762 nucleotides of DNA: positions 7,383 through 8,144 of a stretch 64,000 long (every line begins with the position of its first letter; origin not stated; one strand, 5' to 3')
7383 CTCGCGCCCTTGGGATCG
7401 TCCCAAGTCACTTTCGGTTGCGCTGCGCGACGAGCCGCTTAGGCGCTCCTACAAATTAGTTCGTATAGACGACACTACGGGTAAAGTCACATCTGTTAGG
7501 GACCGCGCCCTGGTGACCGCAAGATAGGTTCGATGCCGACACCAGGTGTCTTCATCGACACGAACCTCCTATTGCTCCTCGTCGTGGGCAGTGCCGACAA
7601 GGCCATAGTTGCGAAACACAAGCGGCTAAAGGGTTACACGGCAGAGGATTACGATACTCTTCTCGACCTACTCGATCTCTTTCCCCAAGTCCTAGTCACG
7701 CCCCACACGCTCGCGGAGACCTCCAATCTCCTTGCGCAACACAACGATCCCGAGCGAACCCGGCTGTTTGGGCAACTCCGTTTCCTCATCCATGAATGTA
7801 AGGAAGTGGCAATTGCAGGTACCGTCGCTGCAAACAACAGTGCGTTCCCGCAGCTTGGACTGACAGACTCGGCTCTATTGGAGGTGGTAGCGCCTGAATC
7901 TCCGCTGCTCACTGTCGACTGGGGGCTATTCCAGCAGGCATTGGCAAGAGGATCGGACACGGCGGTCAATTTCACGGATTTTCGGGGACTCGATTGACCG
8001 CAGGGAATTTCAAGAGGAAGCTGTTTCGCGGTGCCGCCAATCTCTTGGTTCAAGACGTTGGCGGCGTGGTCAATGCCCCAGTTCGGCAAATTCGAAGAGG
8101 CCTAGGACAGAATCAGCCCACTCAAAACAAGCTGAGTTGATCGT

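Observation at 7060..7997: Low-GC islet with an unannotated small acidic protein tightly coupled to a PIN nuclease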

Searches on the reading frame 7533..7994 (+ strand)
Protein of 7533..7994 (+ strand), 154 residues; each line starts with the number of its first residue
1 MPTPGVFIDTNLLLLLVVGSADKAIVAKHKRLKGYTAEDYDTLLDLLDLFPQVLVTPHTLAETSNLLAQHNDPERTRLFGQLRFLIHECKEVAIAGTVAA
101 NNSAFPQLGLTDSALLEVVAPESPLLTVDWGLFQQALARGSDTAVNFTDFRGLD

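Call 4: search_protein_families(library=pfam, proteins=[window:7533-7994:+], max_evalue=10)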
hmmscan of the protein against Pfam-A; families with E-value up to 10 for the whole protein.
window:7533-7994:+ (154 aa): 0 families

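Call 5: search_protein_families(library=ncbifam, proteins=[window:7533-7994:+], max_evalue=10)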
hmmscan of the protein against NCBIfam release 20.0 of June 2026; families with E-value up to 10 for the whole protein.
window:7533-7994:+ (154 aa): 1 family
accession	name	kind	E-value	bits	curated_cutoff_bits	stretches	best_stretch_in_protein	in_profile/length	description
NF003073.0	PRK03995.1-5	equivalog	0.022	13.8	562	1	20-137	131-249/297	D-aminoacyl-tRNA deacylase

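Call 6: search_protein_families(library=padloc, proteins=[window:7533-7994:+], max_evalue=10)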
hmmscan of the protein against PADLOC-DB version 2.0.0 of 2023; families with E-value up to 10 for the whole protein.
window:7533-7994:+ (154 aa): 0 families

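Call 8: find_homologous_proteins(query=window:7533-7994:+, max_evalue=0.01)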
Query window:7533-7994:+ (154 aa): 97 proteins with E <= 0.01 among 212 candidates.
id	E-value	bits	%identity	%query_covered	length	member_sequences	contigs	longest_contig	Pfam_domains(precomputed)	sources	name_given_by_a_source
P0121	6.2e-95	333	100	100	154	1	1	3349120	-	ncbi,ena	-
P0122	1.8e-85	302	90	100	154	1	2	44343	-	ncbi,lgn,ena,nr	ncbi:MAG: hypothetical protein F4X83_10610 [Chloroflexi bacterium]|nr:hypothetical protein [Chlorofl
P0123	7.5e-76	271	81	100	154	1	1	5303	-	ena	-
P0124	2.1e-74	266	82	100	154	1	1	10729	-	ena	-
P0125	9.1e-72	258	79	100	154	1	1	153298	-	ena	-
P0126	1.6e-71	257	80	100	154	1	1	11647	-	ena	-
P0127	2.9e-70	253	79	100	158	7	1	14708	-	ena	-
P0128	2.7e-59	217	86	77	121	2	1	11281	-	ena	-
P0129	2.6e-53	198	64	99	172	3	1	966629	-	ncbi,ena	-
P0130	4.5e-53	197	61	99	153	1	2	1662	-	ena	-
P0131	4.9e-53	197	61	99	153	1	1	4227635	-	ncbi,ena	-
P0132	1.7e-52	195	62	97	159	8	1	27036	-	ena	-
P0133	7.9e-52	193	64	99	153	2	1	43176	-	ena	-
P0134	1.7e-51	192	59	99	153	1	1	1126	-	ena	-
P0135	1.7e-51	192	60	99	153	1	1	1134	-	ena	-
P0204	6.2e-26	109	44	89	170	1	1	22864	-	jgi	jgi:hypothetical protein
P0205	6.6e-25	106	41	99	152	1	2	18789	-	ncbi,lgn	ncbi:MAG: hypothetical protein ACREE2_15285 [Stellaceae bacterium]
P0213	3.0e-18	84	39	98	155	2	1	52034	-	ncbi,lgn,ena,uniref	ncbi:hypothetical protein [uncultured Methylobacterium sp.]|uniref:hypothetical protein n=1 Tax=uncu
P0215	3.2e-17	81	37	95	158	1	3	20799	-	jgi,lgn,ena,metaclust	metaclust:\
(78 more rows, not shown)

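Call 17: search_solved_structures(query=A2, max_evalue=10, show_alignments=2)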
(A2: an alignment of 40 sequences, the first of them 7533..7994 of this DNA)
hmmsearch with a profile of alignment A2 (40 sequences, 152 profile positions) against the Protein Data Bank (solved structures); distinct sequences matched with E-value up to 10: 1.
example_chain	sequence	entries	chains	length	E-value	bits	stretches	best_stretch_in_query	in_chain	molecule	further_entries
2n6z_A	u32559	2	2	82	1.2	12.3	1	36-70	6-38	HMWP2 nonribosomal peptide synthetase | Siderophore yersiniabactin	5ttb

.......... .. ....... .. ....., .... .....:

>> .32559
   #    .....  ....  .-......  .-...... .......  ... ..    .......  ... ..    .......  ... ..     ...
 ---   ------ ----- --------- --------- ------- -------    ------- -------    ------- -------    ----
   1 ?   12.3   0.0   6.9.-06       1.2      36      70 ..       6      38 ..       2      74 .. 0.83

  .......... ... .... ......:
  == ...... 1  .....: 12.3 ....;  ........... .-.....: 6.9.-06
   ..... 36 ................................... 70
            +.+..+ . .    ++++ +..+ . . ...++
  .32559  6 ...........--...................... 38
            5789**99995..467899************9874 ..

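Call 23: predict_structure(alignment_id=A2)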
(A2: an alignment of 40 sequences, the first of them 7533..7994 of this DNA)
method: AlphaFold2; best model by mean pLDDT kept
length: 154 residues; sequences in the alignment: 40
mean_pLDDT: 93.6   pTM: 0.88
mean pLDDT of the five models: 93.6, 93.5, 93.3, 93.0, 92.5
residues with pLDDT >= 90: 135; 70-90: 14; 50-70: 3; < 50: 2
segments of 3 or more residues with pLDDT < 50: none
pLDDT, mean of each block of 10 residues (from residue 1): 85 97 91 93 95 97 95 94 96 97 96 96 95 95 93 61
secondary structure, 60 per line:
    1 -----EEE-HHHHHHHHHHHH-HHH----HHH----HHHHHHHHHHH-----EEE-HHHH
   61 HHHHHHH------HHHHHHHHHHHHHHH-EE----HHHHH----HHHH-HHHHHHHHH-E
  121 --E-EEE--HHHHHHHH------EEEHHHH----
elements in order: E6-8 H10-21 H37-47 E53-55 H57-67 H74-88 H96-100 H105-108 H110-118 E125-127 H130-137 E144-146 H147-150

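Call 26: fold_search(model_id=the predicted structure, library=pdb)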
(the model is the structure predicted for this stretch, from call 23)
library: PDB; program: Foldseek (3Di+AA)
matches with E <= 10: 313; with E <= 0.001: 1
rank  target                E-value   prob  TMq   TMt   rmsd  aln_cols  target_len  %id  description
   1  2fe1                  8.4e-04  1.00  0.59  0.68   3.7       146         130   16  Crystal Structure of PAE0151 from Pyrobaculum aerophilum (released 2005-12-27)
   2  3ix7_A                1.7e-03  1.00  0.45  0.51   8.2       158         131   19  Crystal structure of a domain of functionally unknown protein from Thermus thermophilus HB8 (released 2009-09-22)
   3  1v8o_H                1.9e-03  1.00  0.58  0.65   6.2       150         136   15  Crystal Structure of PAE2754 from Pyrobaculum aerophilum (released 2004-02-10)
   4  1v8o_C                2.6e-03  1.00  0.57  0.64   6.5       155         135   12  Crystal Structure of PAE2754 from Pyrobaculum aerophilum (released 2004-02-10)
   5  1v8o_F                3.0e-03  1.00  0.55  0.62   6.7       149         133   11  Crystal Structure of PAE2754 from Pyrobaculum aerophilum (released 2004-02-10)
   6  1v8o_B                3.2e-03  1.00  0.54  0.61   6.6       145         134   11  Crystal Structure of PAE2754 from Pyrobaculum aerophilum (released 2004-02-10)
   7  1v8p_B                6.7e-03  1.00  0.54  0.61   4.4       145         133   14  Crystal structure of PAE2754 from Pyrobaculum aerophilum (released 2004-02-10)
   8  1v8o_A                7.9e-03  1.00  0.58  0.67   6.3       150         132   15  Crystal Structure of PAE2754 from Pyrobaculum aerophilum (released 2004-02-10)
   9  1v8p_F                1.1e-02  1.00  0.54  0.57   4.3       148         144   14  Crystal structure of PAE2754 from Pyrobaculum aerophilum (released 2004-02-10)
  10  5h4h_B                1.1e-02  1.00  0.49  0.52   5.9       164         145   13  Structure of PIN-domain protein (VapC4 toxin) from Pyrococcus horikoshii determined at 2.2 A resolution (released 2016-11-23)
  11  1v8p_A                1.2e-02  1.00  0.54  0.62   6.6       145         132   16  Crystal structure of PAE2754 from Pyrobaculum aerophilum (released 2004-02-10)
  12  3ix7_B                1.2e-02  0.99  0.45  0.51   8.4       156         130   19  Crystal structure of a domain of functionally unknown protein from Thermus thermophilus HB8 (released 2009-09-22)
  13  4xgr_A                1.2e-02  1.00  0.49  0.58   3.6       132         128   17  Crystal structure of addiction module from Mycobacterial species (released 2015-08-12)
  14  5ed0_A                1.4e-02  1.00  0.58  0.66   4.0       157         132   11  Structure of the Shigella flexneri VapC mutant D7N (released 2016-02-17)
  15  5wzf_B                1.5e-02  1.00  0.45  0.51   3.8       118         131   14  Crystal structure of Mycobacterium tuberculosis VapC20 (Rv2549c), Sarcin-Ricin loop cleaving toxin (released 2017-10-25)
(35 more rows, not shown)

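Call 27: find_encoding_contigs(protein=P0121, flank=3000, max_places=3)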
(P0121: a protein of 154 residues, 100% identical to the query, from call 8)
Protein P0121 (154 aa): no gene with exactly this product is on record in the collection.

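Call 31: find_encoding_contigs(protein=P0213, flank=2500, max_places=2)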
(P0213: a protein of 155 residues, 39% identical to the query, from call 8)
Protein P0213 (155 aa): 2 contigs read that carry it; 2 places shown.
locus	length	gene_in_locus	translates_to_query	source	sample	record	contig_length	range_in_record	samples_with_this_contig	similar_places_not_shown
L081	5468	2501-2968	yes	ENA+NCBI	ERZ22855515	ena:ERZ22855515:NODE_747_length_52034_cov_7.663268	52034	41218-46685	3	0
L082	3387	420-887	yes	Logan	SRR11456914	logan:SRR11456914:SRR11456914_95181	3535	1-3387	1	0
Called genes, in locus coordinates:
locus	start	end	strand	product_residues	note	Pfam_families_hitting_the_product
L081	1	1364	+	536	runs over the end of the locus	PF02367:TsaE, PF01636:APH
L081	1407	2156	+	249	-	PF00483:NTP_transferase, PF12804:NTP_transf_3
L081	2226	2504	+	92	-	-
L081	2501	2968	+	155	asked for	-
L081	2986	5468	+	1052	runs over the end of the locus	PF12705:PDDEXK_1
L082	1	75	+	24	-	?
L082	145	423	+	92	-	-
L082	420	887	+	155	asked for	-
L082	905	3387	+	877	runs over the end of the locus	?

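Call 32: find_encoding_contigs(protein=P0215, flank=2500, max_places=2)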
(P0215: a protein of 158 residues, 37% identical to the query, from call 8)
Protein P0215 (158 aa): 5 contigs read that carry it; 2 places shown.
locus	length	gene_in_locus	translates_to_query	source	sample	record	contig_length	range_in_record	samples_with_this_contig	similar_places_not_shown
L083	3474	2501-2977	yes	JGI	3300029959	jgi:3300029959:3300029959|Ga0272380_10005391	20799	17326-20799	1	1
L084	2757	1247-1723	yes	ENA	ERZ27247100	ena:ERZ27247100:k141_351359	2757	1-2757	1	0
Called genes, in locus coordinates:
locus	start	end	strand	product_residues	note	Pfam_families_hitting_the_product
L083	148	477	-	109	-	PF05014:Nuc_deoxyrib_tr (faint)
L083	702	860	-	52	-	-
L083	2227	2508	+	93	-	-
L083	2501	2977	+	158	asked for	-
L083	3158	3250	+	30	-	-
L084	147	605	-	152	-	-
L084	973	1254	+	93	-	-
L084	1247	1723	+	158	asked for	-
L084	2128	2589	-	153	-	PF05014:Nuc_deoxyrib_tr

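Call 33: find_encoding_contigs(protein=P0205, flank=2500, max_places=2)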
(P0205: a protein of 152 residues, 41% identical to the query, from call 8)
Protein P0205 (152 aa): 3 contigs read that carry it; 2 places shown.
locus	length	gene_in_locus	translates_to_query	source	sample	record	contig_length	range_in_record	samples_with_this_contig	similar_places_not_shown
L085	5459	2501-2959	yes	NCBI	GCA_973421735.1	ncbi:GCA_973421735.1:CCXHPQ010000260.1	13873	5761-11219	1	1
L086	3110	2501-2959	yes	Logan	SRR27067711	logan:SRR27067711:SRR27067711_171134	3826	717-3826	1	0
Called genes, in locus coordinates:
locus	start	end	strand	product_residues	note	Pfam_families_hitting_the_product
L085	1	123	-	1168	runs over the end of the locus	PF04892:VanZ-LLP1 (weak)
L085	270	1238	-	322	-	PF01408:GFO_IDH_MocA, PF22725:GFO_IDH_MocA_C3, PF02894:GFO_IDH_MocA_C (weak)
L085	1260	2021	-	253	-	PF01738:DLH, PF08840:BAAT_C (faint), PF00326:Peptidase_S9 (weak)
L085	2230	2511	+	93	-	-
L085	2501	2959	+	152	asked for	-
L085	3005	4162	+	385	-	PF02515:CoA_transf_3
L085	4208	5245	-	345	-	PF01212:Beta_elim_lyase, PF01041:DegT_DnrJ_EryC1 (faint)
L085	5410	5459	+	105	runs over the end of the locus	-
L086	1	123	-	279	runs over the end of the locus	?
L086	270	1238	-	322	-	PF01408:GFO_IDH_MocA, PF22725:GFO_IDH_MocA_C3, PF02894:GFO_IDH_MocA_C (weak)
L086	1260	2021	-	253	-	PF01738:DLH, PF08840:BAAT_C (faint), PF00326:Peptidase_S9 (weak)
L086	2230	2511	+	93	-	-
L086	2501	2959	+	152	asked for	-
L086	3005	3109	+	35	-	?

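Call 34: find_encoding_contigs(protein=P0204, flank=2500, max_places=2)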
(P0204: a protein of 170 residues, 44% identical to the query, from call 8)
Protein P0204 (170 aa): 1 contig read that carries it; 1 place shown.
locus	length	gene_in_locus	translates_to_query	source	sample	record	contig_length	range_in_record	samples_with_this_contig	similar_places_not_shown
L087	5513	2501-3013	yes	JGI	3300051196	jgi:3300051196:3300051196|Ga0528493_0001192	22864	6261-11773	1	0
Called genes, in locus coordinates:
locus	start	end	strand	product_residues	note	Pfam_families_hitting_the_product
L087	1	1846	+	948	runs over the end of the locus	PF08364:IF2_assoc, PF04760:IF2_N, PF00009:GTP_EFTU, PF01926:MMR_HSR1, PF02421:FeoB_N (weak), PF22042:EF-G_D2, PF11987:IF-2, PF03144:GTP_EFTU_D2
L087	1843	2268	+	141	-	PF02033:RBFA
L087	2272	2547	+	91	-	-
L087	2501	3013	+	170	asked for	-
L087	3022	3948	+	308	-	PF01509:TruB_N, PF16198:TruB_C_2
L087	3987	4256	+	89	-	PF00312:Ribosomal_S15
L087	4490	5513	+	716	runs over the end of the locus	PF01138:RNase_PH, PF03725:RNase_PH_C, PF03726:PNPase, PF01138:RNase_PH, PF00013:KH_1, PF00575:S1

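Call 46: search_protein_families(library=phrogs, proteins=[window:7533-7994:+], max_evalue=1)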
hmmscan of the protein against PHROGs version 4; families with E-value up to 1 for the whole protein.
window:7533-7994:+ (154 aa): 2 families
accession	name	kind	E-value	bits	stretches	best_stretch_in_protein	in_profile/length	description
phrog_17124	-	unknown function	0.09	13.9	1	6-49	3-44/131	-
phrog_37249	-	DNA, RNA and nucleotide metabolism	0.47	8.8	1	6-57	327-376/1525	helicase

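Call 52: find_related_loci(query=A2, collection=metagenome_contigs, flank=2000)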
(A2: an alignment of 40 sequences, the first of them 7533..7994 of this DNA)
Query A2 (154 aa) in metagenome_contigs; peptide patterns used: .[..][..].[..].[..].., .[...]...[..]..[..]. (x = any residue, [..] = any of these).
513 stretches matched a pattern; 404 encode a relative of the query (tblastn E <= 1e-3); the best 80 are kept; 80 distinct loci.
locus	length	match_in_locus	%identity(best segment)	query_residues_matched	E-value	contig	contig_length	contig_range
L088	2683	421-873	60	1-151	6e-58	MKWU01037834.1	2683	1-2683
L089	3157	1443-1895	52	1-151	2e-49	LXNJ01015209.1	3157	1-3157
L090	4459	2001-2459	51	1-153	7e-50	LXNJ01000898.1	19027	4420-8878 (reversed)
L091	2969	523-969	57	5-153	6e-49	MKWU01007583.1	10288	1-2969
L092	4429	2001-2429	55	5-147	1e-48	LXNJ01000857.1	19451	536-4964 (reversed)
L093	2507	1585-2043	50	1-153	6e-48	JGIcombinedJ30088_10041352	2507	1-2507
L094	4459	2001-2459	49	1-153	4e-48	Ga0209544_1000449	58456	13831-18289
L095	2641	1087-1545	49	1-153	3e-48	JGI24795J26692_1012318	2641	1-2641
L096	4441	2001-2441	52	5-151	3e-47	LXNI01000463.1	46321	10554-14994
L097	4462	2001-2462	55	1-153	3e-44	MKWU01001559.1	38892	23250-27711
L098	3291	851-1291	52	1-147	5e-44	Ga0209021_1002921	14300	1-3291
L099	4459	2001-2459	52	1-152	7e-42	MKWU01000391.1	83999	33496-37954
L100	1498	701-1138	46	5-151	4e-41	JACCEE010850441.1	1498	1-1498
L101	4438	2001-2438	46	1-147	6e-40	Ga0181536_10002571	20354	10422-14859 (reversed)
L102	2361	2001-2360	52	6-125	5e-39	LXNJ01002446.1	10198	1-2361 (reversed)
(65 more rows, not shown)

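Call 53: find_related_loci(query=A2, collection=viral_contigs, flank=4000)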
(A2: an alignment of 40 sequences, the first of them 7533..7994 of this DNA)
Query A2 (154 aa) in viral_contigs; peptide patterns used: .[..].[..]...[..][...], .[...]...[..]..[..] (x = any residue, [..] = any of these).
108 stretches matched a pattern; 4 encode a relative of the query (tblastn E <= 1e-3); 4 distinct loci.
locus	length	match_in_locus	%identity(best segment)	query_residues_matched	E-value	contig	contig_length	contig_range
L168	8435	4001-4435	42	6-151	2e-29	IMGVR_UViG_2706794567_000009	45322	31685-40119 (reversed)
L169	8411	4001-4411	35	15-153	3e-19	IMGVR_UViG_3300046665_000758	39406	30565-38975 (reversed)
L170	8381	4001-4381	34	6-133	3e-16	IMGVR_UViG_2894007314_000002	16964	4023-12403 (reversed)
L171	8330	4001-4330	34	5-116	1e-11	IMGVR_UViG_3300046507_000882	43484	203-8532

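Call 64: search_protein_families(library=pfam, proteins=[L170:3681-3980:+, L170:3980-4438:+], max_evalue=0.01)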
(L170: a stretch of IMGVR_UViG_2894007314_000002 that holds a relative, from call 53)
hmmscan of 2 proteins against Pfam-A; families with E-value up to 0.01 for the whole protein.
L170:3681-3980:+ (100 aa): 0 families

L170:3980-4438:+ (153 aa): 0 families

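Call 68: search_dna_similar(query=window:7533-7994:+, collection=plasmids, mode=protein, max_evalue=0.001, max_rows=15)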
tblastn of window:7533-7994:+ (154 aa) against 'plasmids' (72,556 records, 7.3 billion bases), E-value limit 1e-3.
Records with a match: 5; places in all: 5; records where one place covers at least 80% of the query: 5.
Best place of each record, by identity: <60% 5.
By first word of the organism name: Nostoc 2; Leptolyngbya 1; Kovacikia 1; Allocoleopsis 1.
By predicted mobility (MOB-suite, as given by PLSDB): non-mobilizable 4; conjugative 1.
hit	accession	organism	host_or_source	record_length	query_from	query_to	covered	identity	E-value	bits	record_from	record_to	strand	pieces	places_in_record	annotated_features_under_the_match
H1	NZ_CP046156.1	Leptolyngbya sp. BL0902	cell culture,open pond on an algae farm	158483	5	154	97%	37.3%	8e-15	77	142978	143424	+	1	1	PIN domain-containing protein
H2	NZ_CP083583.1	Kovacikia minuta CCNUW1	cell culture,fresh water lake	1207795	5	151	95%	35.4%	2e-13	74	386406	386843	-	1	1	record has no annotation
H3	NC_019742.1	Allocoleopsis franciscana PCC 7113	-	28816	5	151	95%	32.0%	1e-12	71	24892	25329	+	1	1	PIN domain-containing protein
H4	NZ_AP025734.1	Nostoc cf. commune SO-36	-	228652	5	151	95%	30.6%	5e-11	67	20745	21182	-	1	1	PIN domain-containing protein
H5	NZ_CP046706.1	Nostoc sp. ATCC 53789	-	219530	5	151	95%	30.6%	8e-11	66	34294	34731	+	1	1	PIN domain-containing protein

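Call 71: get_annotated_region(hit=H3, flank=3500)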
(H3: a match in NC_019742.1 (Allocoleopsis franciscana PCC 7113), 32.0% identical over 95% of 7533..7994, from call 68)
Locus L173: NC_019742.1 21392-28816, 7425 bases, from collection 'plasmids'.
description: Allocoleopsis franciscana PCC 7113 plasmid pMIC7113.06, complete sequence
organism: Allocoleopsis franciscana PCC 7113 (NCBI taxid 1173027)
taxonomy: Bacteria; Cyanobacteriota; Cyanophyceae; Coleofasciculales; Coleofasciculaceae; Allocoleopsis; Allocoleopsis franciscana; Allocoleopsis franciscana PCC 7113
host: -; source: -; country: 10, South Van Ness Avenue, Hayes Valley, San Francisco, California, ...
typing (MOB-suite, as given by PLSDB): non-mobilizable
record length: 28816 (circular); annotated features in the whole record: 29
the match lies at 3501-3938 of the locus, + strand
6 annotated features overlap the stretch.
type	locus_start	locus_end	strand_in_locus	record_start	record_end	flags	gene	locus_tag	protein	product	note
CDS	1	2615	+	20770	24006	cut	-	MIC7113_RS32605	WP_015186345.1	DUF499 domain-containing protein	-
CDS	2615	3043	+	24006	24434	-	-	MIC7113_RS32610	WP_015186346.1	hypothetical protein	-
CDS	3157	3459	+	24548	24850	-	-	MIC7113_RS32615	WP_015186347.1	hypothetical protein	-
CDS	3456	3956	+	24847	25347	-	-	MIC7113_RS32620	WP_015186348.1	PIN domain-containing protein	-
CDS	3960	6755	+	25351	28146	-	-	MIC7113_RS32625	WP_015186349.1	DUF1156 domain-containing protein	-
CDS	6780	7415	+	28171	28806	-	-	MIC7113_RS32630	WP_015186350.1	hypothetical protein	-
